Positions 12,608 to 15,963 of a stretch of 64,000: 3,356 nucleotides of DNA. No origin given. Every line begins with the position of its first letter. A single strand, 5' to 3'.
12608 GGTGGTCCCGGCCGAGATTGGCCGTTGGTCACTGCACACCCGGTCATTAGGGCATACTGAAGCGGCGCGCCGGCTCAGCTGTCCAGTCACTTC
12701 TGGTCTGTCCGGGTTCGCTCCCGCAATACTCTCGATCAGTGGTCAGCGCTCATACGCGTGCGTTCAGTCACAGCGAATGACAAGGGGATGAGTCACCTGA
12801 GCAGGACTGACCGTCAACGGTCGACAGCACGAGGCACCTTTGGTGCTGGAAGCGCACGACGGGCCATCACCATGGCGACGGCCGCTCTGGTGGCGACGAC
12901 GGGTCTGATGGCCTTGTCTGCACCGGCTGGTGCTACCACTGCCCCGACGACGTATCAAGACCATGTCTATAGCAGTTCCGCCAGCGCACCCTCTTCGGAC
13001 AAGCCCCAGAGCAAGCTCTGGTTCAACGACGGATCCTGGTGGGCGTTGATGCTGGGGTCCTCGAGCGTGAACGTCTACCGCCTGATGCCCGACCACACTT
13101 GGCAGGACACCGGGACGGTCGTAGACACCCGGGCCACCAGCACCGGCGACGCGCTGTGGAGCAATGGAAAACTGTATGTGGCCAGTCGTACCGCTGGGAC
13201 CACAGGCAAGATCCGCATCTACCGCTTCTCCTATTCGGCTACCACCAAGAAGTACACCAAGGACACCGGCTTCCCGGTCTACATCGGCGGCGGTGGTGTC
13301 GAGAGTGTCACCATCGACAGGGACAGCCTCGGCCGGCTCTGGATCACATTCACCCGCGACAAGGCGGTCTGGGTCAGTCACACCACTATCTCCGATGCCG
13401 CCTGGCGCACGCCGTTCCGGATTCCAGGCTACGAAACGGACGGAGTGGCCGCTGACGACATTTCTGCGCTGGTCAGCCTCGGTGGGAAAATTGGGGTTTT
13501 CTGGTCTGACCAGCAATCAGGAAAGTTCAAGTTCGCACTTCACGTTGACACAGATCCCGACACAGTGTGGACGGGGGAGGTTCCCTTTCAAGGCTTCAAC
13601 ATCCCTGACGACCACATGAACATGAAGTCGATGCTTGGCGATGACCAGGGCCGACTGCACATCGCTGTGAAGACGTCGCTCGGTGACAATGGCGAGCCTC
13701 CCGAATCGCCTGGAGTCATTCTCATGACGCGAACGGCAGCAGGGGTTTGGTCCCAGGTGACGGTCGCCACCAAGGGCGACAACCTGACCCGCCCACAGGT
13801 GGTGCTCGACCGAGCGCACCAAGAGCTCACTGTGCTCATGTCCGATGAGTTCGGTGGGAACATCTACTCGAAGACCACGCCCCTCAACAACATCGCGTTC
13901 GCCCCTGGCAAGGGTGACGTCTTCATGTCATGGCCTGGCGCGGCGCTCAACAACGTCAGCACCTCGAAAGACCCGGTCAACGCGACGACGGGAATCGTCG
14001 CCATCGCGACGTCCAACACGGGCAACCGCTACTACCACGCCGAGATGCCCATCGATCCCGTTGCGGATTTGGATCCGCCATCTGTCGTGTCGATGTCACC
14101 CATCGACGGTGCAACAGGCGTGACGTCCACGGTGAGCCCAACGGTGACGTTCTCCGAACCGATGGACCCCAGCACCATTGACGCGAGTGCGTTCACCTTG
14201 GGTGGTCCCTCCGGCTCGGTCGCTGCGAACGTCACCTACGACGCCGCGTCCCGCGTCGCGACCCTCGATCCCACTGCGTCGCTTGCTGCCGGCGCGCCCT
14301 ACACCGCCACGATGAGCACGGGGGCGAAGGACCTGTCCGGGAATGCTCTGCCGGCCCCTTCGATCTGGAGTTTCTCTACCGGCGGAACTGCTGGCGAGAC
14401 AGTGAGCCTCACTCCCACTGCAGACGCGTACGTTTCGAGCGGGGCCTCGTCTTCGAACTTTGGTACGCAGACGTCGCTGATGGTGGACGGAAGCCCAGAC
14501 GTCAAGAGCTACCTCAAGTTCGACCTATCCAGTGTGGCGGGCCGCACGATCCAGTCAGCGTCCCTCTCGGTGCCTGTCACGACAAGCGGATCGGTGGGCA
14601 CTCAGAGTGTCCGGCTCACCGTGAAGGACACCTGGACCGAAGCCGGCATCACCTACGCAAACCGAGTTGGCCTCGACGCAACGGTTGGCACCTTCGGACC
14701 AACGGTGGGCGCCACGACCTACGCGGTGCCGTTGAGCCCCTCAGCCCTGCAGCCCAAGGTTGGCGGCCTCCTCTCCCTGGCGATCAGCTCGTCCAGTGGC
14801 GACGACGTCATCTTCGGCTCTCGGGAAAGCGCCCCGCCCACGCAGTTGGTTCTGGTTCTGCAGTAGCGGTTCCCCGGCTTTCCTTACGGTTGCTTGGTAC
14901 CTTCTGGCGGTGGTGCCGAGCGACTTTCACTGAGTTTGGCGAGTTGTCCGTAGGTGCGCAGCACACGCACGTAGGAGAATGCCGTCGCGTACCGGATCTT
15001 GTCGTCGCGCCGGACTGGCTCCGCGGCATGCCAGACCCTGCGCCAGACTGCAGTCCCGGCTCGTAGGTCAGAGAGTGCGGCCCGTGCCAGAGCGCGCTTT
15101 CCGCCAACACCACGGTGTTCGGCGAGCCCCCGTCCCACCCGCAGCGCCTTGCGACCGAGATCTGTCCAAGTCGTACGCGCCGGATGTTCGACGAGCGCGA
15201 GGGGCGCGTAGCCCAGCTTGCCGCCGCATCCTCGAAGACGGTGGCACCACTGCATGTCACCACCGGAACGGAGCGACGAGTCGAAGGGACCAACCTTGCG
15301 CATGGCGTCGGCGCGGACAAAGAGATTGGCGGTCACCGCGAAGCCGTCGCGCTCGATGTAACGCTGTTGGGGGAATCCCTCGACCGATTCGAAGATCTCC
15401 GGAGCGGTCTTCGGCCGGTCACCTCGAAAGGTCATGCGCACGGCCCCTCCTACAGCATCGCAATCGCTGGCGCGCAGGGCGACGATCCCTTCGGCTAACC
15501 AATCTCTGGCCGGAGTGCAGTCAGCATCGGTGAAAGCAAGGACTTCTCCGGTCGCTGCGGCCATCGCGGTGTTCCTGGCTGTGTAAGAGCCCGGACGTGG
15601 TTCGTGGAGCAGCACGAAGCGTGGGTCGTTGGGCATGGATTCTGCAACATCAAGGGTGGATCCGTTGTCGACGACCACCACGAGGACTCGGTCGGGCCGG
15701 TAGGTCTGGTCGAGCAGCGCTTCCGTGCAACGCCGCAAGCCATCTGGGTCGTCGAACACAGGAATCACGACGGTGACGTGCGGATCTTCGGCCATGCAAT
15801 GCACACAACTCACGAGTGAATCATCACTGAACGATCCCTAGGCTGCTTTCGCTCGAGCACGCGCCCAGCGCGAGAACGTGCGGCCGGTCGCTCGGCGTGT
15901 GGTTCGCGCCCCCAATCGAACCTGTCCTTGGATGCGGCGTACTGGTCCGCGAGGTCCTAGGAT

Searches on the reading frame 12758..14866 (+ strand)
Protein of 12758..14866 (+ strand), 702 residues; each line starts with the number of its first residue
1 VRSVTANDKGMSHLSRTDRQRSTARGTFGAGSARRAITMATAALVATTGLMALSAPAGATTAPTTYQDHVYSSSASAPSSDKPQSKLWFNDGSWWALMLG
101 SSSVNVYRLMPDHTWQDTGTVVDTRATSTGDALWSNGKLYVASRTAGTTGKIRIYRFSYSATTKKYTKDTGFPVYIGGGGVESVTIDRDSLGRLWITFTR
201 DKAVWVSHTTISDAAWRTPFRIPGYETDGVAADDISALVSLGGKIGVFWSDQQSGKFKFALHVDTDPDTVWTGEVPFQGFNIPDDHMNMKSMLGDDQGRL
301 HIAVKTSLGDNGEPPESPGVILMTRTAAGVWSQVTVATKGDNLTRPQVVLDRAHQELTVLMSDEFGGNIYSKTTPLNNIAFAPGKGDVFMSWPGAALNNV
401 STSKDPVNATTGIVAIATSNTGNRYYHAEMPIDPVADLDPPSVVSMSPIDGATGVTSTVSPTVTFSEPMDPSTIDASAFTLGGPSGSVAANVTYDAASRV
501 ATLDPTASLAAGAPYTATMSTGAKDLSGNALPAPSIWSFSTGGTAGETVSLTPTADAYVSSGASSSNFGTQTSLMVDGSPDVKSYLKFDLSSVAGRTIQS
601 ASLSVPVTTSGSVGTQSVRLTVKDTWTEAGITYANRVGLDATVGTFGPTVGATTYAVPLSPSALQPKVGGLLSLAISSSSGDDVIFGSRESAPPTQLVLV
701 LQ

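Call 5: search_protein_families(library=pfam, proteins=[window:12758-14866:+], max_evalue=0.01)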
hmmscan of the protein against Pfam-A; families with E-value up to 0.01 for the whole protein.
window:12758-14866:+ (702 aa): 3 families
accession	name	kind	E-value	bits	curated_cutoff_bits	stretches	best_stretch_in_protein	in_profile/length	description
PF13205.12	Big_5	-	6.3e-24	85.2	23.6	1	439-541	3-105/105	Bacterial Ig-like domain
PF24517.2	CBM96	-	6.8e-23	81.7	26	1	548-699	2-162/164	Carbohydrate-binding module family 96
PF18885.6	DUF5648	-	0.007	17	25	0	66-169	10-112/134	Domain of unknown function (DUF5648)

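Call 6: search_protein_families(library=ncbifam, proteins=[window:12758-14866:+], max_evalue=0.01)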
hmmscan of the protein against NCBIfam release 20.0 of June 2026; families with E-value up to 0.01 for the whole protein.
window:12758-14866:+ (702 aa): 1 family
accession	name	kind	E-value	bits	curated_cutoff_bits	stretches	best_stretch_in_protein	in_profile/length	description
NF033679.1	DNRLRE_dom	domain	1.4e-15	57.8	34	1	555-692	1-154/164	DNRLRE domain-containing protein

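Call 68: search_protein_families(library=padloc, proteins=[window:12758-14866:+], max_evalue=0.01)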
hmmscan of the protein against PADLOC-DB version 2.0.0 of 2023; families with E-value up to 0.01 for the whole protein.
window:12758-14866:+ (702 aa): 0 families

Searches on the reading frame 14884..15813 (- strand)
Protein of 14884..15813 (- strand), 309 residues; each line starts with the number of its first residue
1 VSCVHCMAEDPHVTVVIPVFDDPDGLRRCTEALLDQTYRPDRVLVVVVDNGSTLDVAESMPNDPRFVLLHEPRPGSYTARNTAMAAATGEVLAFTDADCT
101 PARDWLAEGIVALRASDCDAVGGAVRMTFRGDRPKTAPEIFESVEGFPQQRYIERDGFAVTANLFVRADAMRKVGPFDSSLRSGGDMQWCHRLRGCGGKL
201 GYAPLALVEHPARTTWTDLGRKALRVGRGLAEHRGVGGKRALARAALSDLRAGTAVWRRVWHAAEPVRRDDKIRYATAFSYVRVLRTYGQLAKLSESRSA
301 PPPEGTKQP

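Call 5: search_protein_families(library=pfam, proteins=[window:14884-15813:-], max_evalue=0.01)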
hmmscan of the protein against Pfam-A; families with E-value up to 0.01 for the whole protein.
window:14884-15813:- (309 aa): 4 families
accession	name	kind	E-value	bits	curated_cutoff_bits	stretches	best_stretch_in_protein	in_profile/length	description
PF00535.33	Glycos_transf_2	-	7.2e-24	85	23.3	1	14-149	1-141/168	Glycosyl transferase family 2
PF13641.12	Glyco_tranf_2_3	-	6.9e-13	49.6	27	1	11-225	1-226/230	Glycosyltransferase like family 2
PF13632.12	Glyco_trans_2_3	-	2.3e-05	24.7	27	1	96-231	6-144/198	Glycosyl transferase family group 2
PF10111.15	Glyco_tranf_2_2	-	0.00093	19.2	27.3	1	14-108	1-101/276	Glycosyltransferase like family 2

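Call 6: search_protein_families(library=ncbifam, proteins=[window:14884-15813:-], max_evalue=0.01)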
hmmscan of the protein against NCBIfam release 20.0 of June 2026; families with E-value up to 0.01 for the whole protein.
window:14884-15813:- (309 aa): 13 families
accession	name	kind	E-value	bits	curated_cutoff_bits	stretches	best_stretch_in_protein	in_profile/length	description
TIGR03965.1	mycofact_glyco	equivalog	2.8e-38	132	280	1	9-222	72-292/467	mycofactocin biosynthesis glycosyltransferase MftF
NF041875.1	EPS_EpsD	equivalog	3.3e-22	79.3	370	1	13-225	1-222/325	exopolysaccharide biosynthesis glycosyltransferase EpsD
NF041394.1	GtaseAglG_Halo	equivalog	2.4e-16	59.9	440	1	13-188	3-185/304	glucosyl-dolichyl phosphate glucuronosyltransferase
NF007482.0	PRK10073.1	equivalog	3.2e-11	42.8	423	1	7-99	2-96/334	glycosyltransferase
NF038302.1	EPS_HpsE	equivalog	6.4e-10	38.5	300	1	13-140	3-139/307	hormogonium polysaccharide biosynthesis glycosyltransferase HpsE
TIGR04242.1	nodulat_NodC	equivalog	1.3e-08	34.3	550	1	9-125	46-168/395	chitooligosaccharide synthase NodC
TIGR04283.1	glyco_like_mftF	equivalog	1.4e-08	34.6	182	1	14-197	2-173/221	TIGR04283 family arsenosugar biosynthesis glycosyltransferase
TIGR03111.1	glyc2_xrt_Gpos1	hypoth_equivalog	3.4e-06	26.1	363.95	1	6-99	44-142/439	TIGR03111 family XrtG-associated glycosyltransferase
TIGR03937.1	PgaC_IcaA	equivalog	4.5e-06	25.9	422.3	1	8-127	42-165/407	poly-beta-1,6-N-acetyl-D-glucosamine synthase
TIGR03469.1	HpnB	hypoth_equivalog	9.2e-06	24.9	379.25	1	9-127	42-174/386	hopene-associated glycosyltransferase HpnB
NF047683.1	TeichurnBiosyTuaG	equivalog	1.4e-05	24.9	400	1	8-111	3-109/252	teichuronic acid biosynthesis protein TuaG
NF038299.1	EPS_HpsN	equivalog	0.00012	21.2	425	1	11-125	1-119/317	hormogonium polysaccharide biosynthesis glycosyltransferase HpsN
NF045692.1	OglycostaseCruG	equivalog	0.00031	19.8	600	1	12-125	42-164/386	2'-O-glycosyltransferase CruG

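Call 68: search_protein_families(library=padloc, proteins=[window:14884-15813:-], max_evalue=0.01)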
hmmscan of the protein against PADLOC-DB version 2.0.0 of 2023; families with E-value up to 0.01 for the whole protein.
window:14884-15813:- (309 aa): 0 families
